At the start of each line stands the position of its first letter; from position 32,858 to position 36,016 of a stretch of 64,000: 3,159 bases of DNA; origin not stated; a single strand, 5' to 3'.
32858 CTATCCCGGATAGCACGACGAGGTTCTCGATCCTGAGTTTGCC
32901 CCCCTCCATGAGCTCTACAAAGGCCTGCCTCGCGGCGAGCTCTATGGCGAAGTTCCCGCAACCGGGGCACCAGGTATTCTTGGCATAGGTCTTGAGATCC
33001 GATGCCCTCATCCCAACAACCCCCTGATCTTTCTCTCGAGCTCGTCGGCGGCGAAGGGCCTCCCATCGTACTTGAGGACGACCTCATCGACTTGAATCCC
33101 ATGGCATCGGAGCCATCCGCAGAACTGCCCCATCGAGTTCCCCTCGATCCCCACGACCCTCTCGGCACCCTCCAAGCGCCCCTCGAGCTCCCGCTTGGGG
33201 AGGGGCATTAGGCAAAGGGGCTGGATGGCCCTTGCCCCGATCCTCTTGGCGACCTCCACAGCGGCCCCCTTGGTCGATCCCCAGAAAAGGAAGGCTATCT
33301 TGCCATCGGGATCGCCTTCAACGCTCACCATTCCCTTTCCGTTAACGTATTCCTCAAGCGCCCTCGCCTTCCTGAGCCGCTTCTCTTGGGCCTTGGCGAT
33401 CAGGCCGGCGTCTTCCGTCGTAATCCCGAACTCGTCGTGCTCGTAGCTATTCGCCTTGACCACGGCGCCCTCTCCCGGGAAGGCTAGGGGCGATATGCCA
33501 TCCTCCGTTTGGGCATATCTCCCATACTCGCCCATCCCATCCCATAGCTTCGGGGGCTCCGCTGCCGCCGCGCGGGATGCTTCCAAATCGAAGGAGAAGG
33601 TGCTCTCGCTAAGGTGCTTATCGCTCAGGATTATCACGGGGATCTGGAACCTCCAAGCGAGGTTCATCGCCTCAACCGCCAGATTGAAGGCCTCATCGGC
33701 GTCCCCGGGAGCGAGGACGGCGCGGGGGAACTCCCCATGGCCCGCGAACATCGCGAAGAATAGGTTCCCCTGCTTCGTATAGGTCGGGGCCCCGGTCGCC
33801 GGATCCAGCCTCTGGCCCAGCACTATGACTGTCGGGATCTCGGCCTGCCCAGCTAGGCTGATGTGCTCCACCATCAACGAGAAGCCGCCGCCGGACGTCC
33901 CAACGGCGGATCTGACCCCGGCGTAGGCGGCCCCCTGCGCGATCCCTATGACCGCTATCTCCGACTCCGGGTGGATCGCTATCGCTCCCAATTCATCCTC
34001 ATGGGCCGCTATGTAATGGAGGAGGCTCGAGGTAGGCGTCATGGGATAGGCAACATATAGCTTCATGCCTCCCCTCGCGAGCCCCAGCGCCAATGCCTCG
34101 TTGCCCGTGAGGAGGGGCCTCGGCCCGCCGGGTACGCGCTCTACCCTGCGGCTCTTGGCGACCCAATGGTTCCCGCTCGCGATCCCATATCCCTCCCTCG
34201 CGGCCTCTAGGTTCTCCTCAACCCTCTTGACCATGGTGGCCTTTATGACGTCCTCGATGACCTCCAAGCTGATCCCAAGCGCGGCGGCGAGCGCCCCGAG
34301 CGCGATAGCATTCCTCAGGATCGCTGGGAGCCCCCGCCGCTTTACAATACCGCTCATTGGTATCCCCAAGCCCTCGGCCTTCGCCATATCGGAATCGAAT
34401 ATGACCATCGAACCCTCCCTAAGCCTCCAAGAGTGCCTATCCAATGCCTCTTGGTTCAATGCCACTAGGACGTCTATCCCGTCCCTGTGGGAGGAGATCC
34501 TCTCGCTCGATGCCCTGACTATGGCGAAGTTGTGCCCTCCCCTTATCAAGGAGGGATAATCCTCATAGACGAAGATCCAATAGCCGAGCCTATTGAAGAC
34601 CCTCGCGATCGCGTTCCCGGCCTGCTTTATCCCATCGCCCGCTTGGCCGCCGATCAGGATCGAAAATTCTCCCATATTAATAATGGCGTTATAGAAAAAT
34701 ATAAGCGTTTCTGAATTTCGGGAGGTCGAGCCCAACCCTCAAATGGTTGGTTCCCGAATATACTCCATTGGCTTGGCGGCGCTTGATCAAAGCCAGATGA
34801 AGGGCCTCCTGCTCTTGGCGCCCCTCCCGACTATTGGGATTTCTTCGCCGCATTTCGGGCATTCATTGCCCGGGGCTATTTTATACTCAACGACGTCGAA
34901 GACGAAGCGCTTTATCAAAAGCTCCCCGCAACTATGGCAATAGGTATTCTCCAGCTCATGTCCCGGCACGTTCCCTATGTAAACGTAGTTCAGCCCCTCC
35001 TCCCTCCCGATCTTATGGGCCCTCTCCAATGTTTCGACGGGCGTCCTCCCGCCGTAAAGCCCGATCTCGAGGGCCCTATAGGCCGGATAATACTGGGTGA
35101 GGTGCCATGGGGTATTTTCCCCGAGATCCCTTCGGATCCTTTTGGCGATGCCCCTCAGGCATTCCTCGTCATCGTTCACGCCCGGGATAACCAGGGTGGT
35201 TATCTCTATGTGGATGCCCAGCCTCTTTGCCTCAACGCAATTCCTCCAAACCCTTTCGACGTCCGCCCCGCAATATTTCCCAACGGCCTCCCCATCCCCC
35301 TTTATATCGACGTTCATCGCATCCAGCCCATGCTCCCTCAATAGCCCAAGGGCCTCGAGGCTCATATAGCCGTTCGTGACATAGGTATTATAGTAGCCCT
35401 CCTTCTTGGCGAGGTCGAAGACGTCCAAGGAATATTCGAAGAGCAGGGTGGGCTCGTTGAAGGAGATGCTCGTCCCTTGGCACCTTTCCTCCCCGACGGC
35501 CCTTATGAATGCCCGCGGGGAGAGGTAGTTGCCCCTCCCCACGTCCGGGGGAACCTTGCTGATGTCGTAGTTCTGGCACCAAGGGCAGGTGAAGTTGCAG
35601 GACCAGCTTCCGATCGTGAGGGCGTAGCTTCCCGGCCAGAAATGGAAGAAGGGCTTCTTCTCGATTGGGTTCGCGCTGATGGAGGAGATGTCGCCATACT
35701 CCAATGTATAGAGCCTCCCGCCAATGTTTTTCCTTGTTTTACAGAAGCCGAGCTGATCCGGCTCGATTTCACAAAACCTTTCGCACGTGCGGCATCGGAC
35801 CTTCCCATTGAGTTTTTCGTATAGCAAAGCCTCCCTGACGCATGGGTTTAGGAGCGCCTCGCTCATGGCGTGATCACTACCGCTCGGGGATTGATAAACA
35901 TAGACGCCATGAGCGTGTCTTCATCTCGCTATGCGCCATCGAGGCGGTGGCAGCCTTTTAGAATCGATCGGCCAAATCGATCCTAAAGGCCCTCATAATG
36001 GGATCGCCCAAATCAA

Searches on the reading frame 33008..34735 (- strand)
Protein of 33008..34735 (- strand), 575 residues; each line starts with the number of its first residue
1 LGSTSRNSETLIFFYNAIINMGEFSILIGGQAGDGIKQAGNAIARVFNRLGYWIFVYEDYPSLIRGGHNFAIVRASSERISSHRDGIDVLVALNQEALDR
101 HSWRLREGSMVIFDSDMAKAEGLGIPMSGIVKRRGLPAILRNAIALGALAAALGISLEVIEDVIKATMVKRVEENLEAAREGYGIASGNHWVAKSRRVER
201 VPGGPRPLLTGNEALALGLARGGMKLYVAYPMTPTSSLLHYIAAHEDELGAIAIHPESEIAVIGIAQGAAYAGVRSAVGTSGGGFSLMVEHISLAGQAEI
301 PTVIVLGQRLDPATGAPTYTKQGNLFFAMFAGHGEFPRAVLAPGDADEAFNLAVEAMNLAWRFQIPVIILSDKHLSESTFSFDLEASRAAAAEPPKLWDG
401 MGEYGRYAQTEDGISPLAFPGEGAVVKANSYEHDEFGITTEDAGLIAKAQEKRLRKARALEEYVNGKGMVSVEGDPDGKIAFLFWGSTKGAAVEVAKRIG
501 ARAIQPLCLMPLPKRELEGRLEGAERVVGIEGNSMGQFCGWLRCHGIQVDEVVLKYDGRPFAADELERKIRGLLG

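Call 59: search_protein_families(library=pfam, proteins=[window:33008-34735:-], max_evalue=0.0001)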
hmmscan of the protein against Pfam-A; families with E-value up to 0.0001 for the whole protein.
window:33008-34735:- (575 aa): 2 families
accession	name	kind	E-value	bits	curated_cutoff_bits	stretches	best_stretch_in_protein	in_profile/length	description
PF01855.24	POR_N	-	1.1e-42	146.8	27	1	220-388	4-171/231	Pyruvate flavodoxin/ferredoxin oxidoreductase, thiamine diP-bdg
PF01558.24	POR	-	2.9e-30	106.1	27.4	1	32-183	1-172/173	Pyruvate ferredoxin/flavodoxin oxidoreductase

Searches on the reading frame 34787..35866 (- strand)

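Call 59: search_protein_families(library=pfam, proteins=[window:34787-35866:-], max_evalue=0.0001)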
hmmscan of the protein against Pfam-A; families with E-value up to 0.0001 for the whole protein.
window:34787-35866:- (359 aa): 1 family
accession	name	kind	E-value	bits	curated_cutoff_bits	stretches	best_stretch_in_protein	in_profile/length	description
PF04055.27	Radical_SAM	-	1.2e-22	81.3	29.5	1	90-234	7-158/166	Radical SAM superfamily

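Call 62: search_protein_families(library=ncbifam, proteins=[window:34787-35866:-], max_evalue=0.001)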
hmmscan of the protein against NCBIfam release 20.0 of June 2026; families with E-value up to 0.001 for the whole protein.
window:34787-35866:- (359 aa): 8 families
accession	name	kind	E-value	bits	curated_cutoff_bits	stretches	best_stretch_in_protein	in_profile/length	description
TIGR04337.1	AmmeMemoSam_rS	hypoth_equivalog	5.8e-75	252.3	220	1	20-344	9-330/349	AmmeMemoRadiSam system radical SAM enzyme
TIGR02495.1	NrdG2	equivalog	2.8e-10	39.8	131.15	1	77-247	13-183/193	anaerobic ribonucleoside-triphosphate reductase activating protein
TIGR04041.1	activase_YjjW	hypoth_equivalog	4e-08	33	250.2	1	130-260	110-239/276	YjjW family glycine radical enzyme activase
TIGR02494.1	PFLE_PFLC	subfamily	9.4e-08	31.7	174.35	1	131-251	126-246/293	glycyl-radical enzyme activating protein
NF048010.1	SfplDhtActHpsHDes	equivalog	9.9e-08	31.1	430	1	131-259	134-263/298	(2S)-3-sulfopropanediol dehydratase activating enzyme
TIGR02493.1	PFLA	equivalog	1e-06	28.3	231.75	1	89-244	24-183/235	pyruvate formate-lyase-activating protein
NF033719.1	ind_deCO2_activ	equivalog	3.3e-05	23.4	425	0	131-242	132-243/302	indoleacetate decarboxylase activase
TIGR02666.1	moaA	equivalog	0.0004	19.5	284.05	1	90-234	20-172/336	GTP 3',8-cyclase MoaA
